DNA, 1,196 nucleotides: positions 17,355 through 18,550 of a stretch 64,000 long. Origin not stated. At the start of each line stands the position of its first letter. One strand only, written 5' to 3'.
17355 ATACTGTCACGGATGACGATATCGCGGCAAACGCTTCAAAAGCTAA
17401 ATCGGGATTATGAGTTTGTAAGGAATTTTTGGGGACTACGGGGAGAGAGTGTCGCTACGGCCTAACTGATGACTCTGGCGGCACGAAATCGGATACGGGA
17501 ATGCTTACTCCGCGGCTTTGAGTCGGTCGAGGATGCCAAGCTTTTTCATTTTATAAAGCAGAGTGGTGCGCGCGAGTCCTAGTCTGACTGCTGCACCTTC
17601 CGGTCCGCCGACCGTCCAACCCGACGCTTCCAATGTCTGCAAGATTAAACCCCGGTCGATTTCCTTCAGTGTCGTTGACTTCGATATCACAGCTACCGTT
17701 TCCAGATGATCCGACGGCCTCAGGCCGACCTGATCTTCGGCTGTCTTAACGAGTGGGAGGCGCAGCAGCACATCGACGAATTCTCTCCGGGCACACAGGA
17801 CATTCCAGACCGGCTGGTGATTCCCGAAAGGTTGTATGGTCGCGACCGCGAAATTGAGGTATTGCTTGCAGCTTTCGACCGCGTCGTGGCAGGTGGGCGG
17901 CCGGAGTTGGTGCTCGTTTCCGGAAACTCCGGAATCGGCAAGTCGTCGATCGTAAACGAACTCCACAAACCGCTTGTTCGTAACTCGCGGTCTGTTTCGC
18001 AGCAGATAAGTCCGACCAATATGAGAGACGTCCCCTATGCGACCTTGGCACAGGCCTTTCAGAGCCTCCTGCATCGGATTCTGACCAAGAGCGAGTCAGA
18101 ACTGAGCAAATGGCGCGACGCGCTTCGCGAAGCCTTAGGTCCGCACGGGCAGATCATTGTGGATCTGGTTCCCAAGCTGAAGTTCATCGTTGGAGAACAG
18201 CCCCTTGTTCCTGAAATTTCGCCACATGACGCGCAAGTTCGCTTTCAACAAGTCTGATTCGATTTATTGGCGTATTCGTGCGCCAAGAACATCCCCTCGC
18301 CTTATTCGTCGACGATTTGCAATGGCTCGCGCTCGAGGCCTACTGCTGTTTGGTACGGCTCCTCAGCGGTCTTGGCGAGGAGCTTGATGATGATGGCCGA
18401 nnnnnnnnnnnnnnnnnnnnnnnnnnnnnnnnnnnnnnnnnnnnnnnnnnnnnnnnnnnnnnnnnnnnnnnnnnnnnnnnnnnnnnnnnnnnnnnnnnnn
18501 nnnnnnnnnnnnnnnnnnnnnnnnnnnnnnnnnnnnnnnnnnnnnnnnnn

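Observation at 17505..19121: One large kinase-AAA16-sigma54-type regulator broken into three abutting pieces on alternating strands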

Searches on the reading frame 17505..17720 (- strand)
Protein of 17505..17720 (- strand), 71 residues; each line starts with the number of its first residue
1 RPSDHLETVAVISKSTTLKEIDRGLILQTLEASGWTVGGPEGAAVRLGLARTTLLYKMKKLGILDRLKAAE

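Call 5: search_protein_families(library=pfam, proteins=[window:17505-17720:-], max_evalue=0.01)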
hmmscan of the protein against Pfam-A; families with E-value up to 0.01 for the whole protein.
window:17505-17720:- (71 aa): 2 families
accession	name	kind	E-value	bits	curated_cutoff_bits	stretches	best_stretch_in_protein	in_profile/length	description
PF02954.25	HTH_8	-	1.2e-08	34.9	22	1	17-61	1-42/42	Bacterial regulatory protein, Fis family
PF18024.7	HTH_50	-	0.00076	19.6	27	0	43-63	29-49/50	Helix-turn-helix domain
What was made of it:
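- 17505..17733 (-): H: the 3' end (linker plus Fis-type HTH_8, with the stop at 17505-17507) of a sigma-54 activator gene. It is in one frame. The sigma-54 AAA+ domain is missing. Pfam HTH_8 1.2e-8 (call 5).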

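Call 29: find_homologous_proteins(query=window:17508-17720:-, max_evalue=0.001)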
Query seq(71 aa) (71 aa): 21 proteins with E <= 0.001 among 21 candidates.
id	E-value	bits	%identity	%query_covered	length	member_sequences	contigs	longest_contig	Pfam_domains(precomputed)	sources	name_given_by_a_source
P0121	1.4e-29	118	100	86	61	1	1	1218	PF02954.26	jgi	jgi:transcriptional regulator with GAF, ATPase, and Fis domain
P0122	7.2e-26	107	83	90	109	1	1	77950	PF02954.26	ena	-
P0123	1.1e-24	103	81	89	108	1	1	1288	PF02954.26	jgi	jgi:transcriptional regulator with GAF, ATPase, and Fis domain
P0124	5.3e-23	98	79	87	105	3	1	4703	PF02954.26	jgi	jgi:transcriptional regulator with GAF, ATPase, and Fis domain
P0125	9.8e-23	97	75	89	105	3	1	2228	PF02954.26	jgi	jgi:formate hydrogenlyase transcriptional activator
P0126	1.5e-22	96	74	92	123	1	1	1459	PF25601.2,PF02954.26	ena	-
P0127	1.7e-22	96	72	94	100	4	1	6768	PF02954.26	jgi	jgi:formate hydrogenlyase transcriptional activator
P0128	4.1e-22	95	73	90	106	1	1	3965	PF25601.2,PF02954.26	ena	-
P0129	1.1e-21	94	73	89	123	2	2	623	PF25601.2,PF02954.26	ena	-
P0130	2.2e-19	86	73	83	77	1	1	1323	PF02954.26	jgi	jgi:transcriptional regulator with GAF, ATPase, and Fis domain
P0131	2.3e-18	83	81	73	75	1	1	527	PF02954.26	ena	-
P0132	2.4e-18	83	76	76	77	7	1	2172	PF02954.26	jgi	jgi:formate hydrogenlyase transcriptional activator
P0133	2.6e-18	83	82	70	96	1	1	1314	PF02954.26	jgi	jgi:transcriptional regulator with GAF, ATPase, and Fis domain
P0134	7.4e-18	81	78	76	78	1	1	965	PF02954.26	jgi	jgi:transcriptional regulator with GAF, ATPase, and Fis domain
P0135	4.2e-17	79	75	75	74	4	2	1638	PF02954.26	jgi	jgi:formate hydrogenlyase transcriptional activator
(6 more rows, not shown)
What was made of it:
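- On Sigma-54 enhancer-binding protein: 83% aa identity to P0122 (call 29).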

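Call 31: find_encoding_contigs(protein=P0122, flank=10000, max_places=3)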
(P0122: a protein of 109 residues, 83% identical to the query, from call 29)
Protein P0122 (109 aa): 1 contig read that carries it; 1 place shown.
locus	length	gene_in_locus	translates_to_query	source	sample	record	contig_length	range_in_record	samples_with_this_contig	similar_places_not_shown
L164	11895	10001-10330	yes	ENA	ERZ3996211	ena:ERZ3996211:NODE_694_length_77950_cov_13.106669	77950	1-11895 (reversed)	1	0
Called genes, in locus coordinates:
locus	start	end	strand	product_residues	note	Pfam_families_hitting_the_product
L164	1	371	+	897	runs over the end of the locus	PF13185:GAF_2, PF00989:PAS, PF08448:PAS_4, PF08447:PAS_3, PF01590:GAF, PF13185:GAF_2, PF00158:Sigma54_activat, PF14532:Sigma54_activ_2, +4 more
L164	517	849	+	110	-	-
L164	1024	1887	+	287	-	PF00106:adh_short, PF23441:SDR, PF08659:KR, PF13561:adh_short_C2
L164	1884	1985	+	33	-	-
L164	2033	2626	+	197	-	PF00593:TonB_dep_Rec_b-barrel (weak), PF25183:OMP_b-brl_4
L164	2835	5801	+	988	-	PF16819:DUF5074 (faint), PF23748:Beta-prop_LRRK2 (faint), PF07494:Reg_prop (faint), PF24684:Vgb_lyase (faint), PF07495:Y_Y_Y, PF07730:HisKA_3, PF02518:HATPase_c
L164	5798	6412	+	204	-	PF00072:Response_reg, PF00196:GerE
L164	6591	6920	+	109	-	-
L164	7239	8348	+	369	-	PF01078:Mg_chelatase (faint), PF00158:Sigma54_activat, PF14532:Sigma54_activ_2, PF07728:AAA_5 (weak), PF25601:AAA_lid_14, PF02954:HTH_8 (weak)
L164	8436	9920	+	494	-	PF01078:Mg_chelatase (faint), PF00158:Sigma54_activat, PF14532:Sigma54_activ_2, PF07726:AAA_3 (faint), PF07728:AAA_5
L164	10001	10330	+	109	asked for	PF02954:HTH_8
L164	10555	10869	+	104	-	-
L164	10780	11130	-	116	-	PF13360:PQQ_2, PF01011:PQQ (weak)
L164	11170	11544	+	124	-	-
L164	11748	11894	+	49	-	?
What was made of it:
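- L164 has no kinase-type sensor next to its activator (call 31).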

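Call 32: find_encoding_contigs(protein=P0127, flank=10000, max_places=3)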
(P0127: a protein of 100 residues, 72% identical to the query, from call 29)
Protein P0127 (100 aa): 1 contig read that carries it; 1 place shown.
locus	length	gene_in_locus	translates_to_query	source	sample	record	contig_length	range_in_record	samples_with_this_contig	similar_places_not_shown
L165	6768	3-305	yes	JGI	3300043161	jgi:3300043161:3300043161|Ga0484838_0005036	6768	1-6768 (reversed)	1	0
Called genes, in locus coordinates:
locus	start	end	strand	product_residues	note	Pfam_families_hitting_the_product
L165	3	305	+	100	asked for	PF02954:HTH_8 (weak)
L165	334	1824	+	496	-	PF13493:DUF4118, PF00989:PAS, PF13188:PAS_8 (faint), PF08448:PAS_4, PF13426:PAS_9, PF08447:PAS_3, PF00512:HisKA, PF02518:HATPase_c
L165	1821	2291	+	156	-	PF00072:Response_reg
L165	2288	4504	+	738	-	PF00072:Response_reg, PF08447:PAS_3, PF08447:PAS_3, PF08448:PAS_4, PF00158:Sigma54_activat, PF07728:AAA_5, PF14532:Sigma54_activ_2, PF25601:AAA_lid_14, +6 more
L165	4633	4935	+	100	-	PF13466:STAS_2 (weak)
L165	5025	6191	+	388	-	PF00158:Sigma54_activat, PF14532:Sigma54_activ_2, PF25601:AAA_lid_14, PF02954:HTH_8 (weak)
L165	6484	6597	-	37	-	-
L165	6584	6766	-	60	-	?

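Call 44: search_protein_families(library=pfam, proteins=[L164:8436-9920:+, L164:7239-8348:+], max_evalue=0.001)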
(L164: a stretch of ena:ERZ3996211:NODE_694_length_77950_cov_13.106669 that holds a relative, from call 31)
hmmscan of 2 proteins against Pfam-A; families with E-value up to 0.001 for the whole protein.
L164:8436-9920:+ (494 aa): 7 families
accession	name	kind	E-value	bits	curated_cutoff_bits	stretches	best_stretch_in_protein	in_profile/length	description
PF00158.32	Sigma54_activat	-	7.5e-70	234.4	20.2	1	295-461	1-167/168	Sigma-54 interaction domain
PF14532.12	Sigma54_activ_2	-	3.6e-20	73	25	1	296-465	1-137/138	Sigma-54 interaction domain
PF07728.20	AAA_5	-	3.2e-08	34.1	22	1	319-436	2-122/139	AAA domain (dynein-related subfamily)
PF01078.27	Mg_chelatase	-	7.7e-06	25.9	20.3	0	374-437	93-158/207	Magnesium chelatase, subunit ChlI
PF07726.17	AAA_3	-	1.9e-05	25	27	1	319-436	2-111/131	ATPase family associated with various cellular activities (AAA)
PF13191.12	AAA_16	-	0.00011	23.2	32.6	1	297-365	4-73/167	AAA ATPase domain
PF00493.29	MCM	-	0.0004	20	23.3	1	314-437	55-173/224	MCM P-loop domain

L164:7239-8348:+ (369 aa): 9 families
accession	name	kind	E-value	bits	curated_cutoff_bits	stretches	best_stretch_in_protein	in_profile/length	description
PF00158.32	Sigma54_activat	-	7e-71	237.8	20.2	1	15-181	1-167/168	Sigma-54 interaction domain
PF25601.1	AAA_lid_14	-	5.9e-27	93.8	27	1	187-269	1-81/87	AAA+ ATPase lid domain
PF14532.12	Sigma54_activ_2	-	4.4e-17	63.1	25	1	16-186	1-138/138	Sigma-54 interaction domain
PF02954.25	HTH_8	-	8e-07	29.1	22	1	277-320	2-42/42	Bacterial regulatory protein, Fis family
PF07728.20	AAA_5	-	8.8e-07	29.4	22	1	39-156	2-122/139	AAA domain (dynein-related subfamily)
PF01078.27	Mg_chelatase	-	1.1e-05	25.4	20.3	0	94-156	93-157/207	Magnesium chelatase, subunit ChlI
PF13191.12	AAA_16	-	3.6e-05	24.7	32.6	1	16-75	3-63/167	AAA ATPase domain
PF07724.20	AAA_2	-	0.00029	21.4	27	1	38-166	5-134/166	AAA domain (Cdc48 subfamily)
PF00004.35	AAA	-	0.00034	21.5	21.2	1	39-156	1-109/131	ATPase family associated with various cellular activities (AAA)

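Call 56: find_encoding_contigs(protein=P0121, flank=5000, max_places=6)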
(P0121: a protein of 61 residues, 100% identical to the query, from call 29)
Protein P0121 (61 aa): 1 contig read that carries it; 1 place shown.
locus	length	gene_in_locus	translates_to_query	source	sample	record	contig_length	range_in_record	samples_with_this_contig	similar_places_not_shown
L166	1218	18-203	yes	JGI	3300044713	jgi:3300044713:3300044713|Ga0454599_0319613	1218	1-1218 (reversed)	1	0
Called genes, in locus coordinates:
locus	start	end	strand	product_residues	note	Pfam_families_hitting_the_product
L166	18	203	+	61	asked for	PF02954:HTH_8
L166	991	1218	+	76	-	?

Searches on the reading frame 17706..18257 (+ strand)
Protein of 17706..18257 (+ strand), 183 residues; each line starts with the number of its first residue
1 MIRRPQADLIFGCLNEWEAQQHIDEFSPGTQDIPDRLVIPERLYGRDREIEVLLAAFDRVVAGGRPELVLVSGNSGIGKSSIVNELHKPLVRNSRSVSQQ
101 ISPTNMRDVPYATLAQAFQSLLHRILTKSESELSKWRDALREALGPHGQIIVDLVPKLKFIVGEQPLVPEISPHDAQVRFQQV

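Call 5: search_protein_families(library=pfam, proteins=[window:17706-18257:+], max_evalue=0.01)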
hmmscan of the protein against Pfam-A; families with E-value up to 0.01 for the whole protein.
window:17706-18257:+ (183 aa): 10 families
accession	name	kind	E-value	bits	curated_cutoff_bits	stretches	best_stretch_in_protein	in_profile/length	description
PF13191.12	AAA_16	-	3.4e-23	83.4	32.6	1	42-153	1-104/167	AAA ATPase domain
PF20703.3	nSTAND1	-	8.9e-07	29.3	27.1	1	42-142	15-113/379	Novel STAND NTPase 1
PF03193.22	RsgA_GTPase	-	8.4e-05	22.9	30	1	66-100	106-140/174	RsgA GTPase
PF13401.12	AAA_22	-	0.00021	22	27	1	67-153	6-91/130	AAA domain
PF05673.19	DUF815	-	0.00026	20.7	23.8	1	40-94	27-81/249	Protein of unknown function (DUF815)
PF03215.21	Rad17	-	0.00041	20.8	23.8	1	66-123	45-104/186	Rad17 P-loop domain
PF25201.1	nSTAND6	-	0.0005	20.6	27.7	1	43-119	1-65/148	Novel STAND NTPase 6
PF24883.2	NPHP3_N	-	0.0054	17.4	24.8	1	64-145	20-99/164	Nephrocystin 3, N-terminal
PF00158.32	Sigma54_activat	-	0.007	16.5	20.2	1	46-111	4-63/168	Sigma-54 interaction domain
PF13479.12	AAA_24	-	0.0091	16.3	27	0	69-154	5-72/195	AAA domain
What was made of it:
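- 17731..18329 (+): M: a 599-nt segment that follows K directly in intact homologues (linker plus the first three-quarters of AAA_16, including the P-loop, up to DDLQWL). Here it is inverted. Lesions: -2 at 17742, +1 at 17982, +1 at 17995, -2 at 18019, -1 at 18254. Pfam AAA_16 3.4e-23 (call 5).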

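Call 58: find_encoding_contigs(protein=window:17706-18257:+, flank=5000, max_places=10)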
Protein window:17706-18257:+ (183 aa): 2 contigs read that carry it; 2 places shown.
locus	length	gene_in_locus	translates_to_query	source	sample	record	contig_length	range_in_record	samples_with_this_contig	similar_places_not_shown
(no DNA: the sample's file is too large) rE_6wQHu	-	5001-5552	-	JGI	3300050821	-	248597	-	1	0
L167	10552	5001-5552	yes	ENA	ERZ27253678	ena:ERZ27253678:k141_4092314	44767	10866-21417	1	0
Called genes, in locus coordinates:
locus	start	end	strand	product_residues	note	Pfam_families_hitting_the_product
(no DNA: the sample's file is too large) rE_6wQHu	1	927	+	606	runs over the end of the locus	-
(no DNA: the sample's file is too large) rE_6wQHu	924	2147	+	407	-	PF24684:Vgb_lyase (faint), PF25174:Beta-prop_THOC3 (faint)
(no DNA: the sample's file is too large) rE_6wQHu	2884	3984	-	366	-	PF04909:Amidohydro_2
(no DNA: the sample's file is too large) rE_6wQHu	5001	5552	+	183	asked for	PF20703:nSTAND1 (weak), PF13191:AAA_16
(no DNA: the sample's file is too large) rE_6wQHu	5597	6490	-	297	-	PF07714:PK_Tyr_Ser-Thr, PF00069:Pkinase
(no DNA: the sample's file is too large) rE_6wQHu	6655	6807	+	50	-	-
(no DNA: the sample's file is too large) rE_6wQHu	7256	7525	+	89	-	PF02776:TPP_enzyme_N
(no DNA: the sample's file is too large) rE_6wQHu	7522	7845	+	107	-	-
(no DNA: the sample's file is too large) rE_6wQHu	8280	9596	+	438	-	PF01979:Amidohydro_1, PF07969:Amidohydro_3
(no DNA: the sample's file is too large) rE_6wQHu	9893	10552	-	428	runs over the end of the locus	PF00190:Cupin_1, PF07883:Cupin_2, PF00190:Cupin_1, PF07883:Cupin_2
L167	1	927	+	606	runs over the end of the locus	-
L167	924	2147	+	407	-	PF24684:Vgb_lyase (faint), PF25174:Beta-prop_THOC3 (faint)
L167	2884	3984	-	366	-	PF04909:Amidohydro_2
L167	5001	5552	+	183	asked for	PF20703:nSTAND1 (weak), PF13191:AAA_16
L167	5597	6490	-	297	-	PF07714:PK_Tyr_Ser-Thr, PF00069:Pkinase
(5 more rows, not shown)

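Call 61: list_cluster_members(proteins=[P0142, window:17706-18257:+, P0121])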
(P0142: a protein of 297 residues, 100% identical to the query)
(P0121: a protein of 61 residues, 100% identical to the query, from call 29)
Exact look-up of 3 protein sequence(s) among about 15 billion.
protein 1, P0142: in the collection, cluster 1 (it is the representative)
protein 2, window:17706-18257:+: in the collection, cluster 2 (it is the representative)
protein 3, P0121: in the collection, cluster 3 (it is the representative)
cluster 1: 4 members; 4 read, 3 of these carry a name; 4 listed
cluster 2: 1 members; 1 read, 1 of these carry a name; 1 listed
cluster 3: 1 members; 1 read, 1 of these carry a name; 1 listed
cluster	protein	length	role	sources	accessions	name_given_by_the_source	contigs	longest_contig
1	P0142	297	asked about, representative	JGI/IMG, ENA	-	serine/threonine protein kinase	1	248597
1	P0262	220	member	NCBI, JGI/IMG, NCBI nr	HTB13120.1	MAG TPA: protein kinase [Bryobacteraceae bacterium] | serine/threonine protein kinase | protein kinase [Bryobacteraceae bacterium]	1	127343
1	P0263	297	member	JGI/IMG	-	serine/threonine protein kinase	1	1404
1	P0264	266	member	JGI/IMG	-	-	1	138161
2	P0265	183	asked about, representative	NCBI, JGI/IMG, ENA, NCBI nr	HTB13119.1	MAG TPA: AAA family ATPase [Bryobacteraceae bacterium] | predicted ATPase | AAA family ATPase [Bryobacteraceae bacterium]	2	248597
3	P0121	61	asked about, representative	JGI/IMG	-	transcriptional regulator with GAF, ATPase, and Fis domain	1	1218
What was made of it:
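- The same fragments are in an NCBI MAG (call 61).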

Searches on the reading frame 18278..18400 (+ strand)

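Call 5: search_protein_families(library=pfam, proteins=[window:18278-18400:+], max_evalue=0.01)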
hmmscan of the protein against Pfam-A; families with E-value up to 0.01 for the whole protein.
window:18278-18400:+ (41 aa): 1 family
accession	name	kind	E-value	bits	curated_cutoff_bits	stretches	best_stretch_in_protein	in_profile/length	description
PF13191.12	AAA_16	-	0.0094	16.9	32.6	1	2-18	129-145/167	AAA ATPase domain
